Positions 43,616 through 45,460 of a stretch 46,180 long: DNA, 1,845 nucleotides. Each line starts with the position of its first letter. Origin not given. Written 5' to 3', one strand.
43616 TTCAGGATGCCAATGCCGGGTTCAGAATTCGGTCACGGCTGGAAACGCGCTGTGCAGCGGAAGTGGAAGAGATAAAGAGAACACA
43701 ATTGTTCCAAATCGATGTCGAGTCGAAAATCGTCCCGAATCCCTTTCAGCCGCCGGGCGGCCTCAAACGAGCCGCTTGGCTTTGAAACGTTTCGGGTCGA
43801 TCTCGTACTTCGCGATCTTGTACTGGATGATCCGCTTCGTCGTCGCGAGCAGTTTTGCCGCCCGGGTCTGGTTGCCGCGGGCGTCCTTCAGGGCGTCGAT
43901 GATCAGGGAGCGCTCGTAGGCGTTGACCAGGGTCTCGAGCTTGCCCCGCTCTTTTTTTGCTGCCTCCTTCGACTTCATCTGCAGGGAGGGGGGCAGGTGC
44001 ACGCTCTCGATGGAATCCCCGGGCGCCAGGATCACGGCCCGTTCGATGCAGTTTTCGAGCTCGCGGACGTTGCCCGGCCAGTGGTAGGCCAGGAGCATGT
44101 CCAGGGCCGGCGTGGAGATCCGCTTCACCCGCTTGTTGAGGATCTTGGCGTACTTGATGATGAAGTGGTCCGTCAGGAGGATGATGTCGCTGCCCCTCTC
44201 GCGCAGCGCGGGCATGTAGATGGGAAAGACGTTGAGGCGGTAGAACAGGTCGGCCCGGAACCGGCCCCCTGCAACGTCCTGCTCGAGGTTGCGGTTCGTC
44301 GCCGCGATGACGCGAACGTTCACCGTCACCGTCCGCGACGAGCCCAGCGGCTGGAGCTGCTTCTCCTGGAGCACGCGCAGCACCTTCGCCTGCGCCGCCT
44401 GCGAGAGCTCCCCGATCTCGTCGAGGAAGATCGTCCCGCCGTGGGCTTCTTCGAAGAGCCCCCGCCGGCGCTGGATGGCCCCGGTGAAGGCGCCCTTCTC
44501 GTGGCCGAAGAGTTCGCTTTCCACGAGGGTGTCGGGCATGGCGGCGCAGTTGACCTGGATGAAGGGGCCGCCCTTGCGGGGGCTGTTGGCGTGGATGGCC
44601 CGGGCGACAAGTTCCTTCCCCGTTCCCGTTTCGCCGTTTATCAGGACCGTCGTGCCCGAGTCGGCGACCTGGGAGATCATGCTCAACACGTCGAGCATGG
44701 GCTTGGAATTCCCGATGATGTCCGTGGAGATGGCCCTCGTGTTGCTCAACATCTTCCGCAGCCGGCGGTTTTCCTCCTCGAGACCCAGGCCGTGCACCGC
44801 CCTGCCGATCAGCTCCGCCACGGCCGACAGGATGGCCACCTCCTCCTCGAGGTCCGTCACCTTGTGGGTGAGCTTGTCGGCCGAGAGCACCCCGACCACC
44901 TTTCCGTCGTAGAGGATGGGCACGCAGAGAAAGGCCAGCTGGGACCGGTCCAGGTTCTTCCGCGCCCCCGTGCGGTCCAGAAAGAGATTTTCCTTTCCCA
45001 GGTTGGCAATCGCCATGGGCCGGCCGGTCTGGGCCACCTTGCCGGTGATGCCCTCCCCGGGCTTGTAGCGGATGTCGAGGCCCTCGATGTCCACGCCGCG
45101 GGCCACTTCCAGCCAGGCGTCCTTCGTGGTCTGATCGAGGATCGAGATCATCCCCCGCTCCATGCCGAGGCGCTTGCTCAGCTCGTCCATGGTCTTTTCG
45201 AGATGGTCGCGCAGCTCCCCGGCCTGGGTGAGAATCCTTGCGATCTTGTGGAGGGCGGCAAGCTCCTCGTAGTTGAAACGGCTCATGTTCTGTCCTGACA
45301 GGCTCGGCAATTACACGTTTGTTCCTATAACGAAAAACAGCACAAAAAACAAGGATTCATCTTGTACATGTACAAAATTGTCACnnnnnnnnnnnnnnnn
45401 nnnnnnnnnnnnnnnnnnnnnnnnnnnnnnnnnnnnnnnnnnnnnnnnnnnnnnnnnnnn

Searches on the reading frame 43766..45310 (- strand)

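Call 92: search_protein_families(library=pfam, proteins=[window:43766-45310:-], max_evalue=0.001)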
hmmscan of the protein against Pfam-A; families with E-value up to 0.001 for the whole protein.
window:43766-45310:- (515 aa): 8 families
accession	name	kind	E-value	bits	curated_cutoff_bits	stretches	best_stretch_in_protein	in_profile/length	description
PF00158.32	Sigma54_activat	-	1.5e-72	243.2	20.2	1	198-364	1-167/168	Sigma-54 interaction domain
PF25601.1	AAA_lid_14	-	8.2e-29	99.7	27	1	370-453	1-84/87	AAA+ ATPase lid domain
PF14532.12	Sigma54_activ_2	-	1e-20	74.8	25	1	199-369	1-138/138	Sigma-54 interaction domain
PF01590.32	GAF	-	2e-17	64.4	22.4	1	34-172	3-133/133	GAF domain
PF13185.12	GAF_2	-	1.6e-14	54.7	28.6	1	33-173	4-136/136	GAF domain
PF07728.20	AAA_5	-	1.6e-07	31.9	22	1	222-341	2-124/139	AAA domain (dynein-related subfamily)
PF00004.35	AAA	-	1.8e-07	32.1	21.2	1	222-341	1-111/131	ATPase family associated with various cellular activities (AAA)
PF02954.25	HTH_8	-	2.1e-06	27.8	22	1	466-502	6-42/42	Bacterial regulatory protein, Fis family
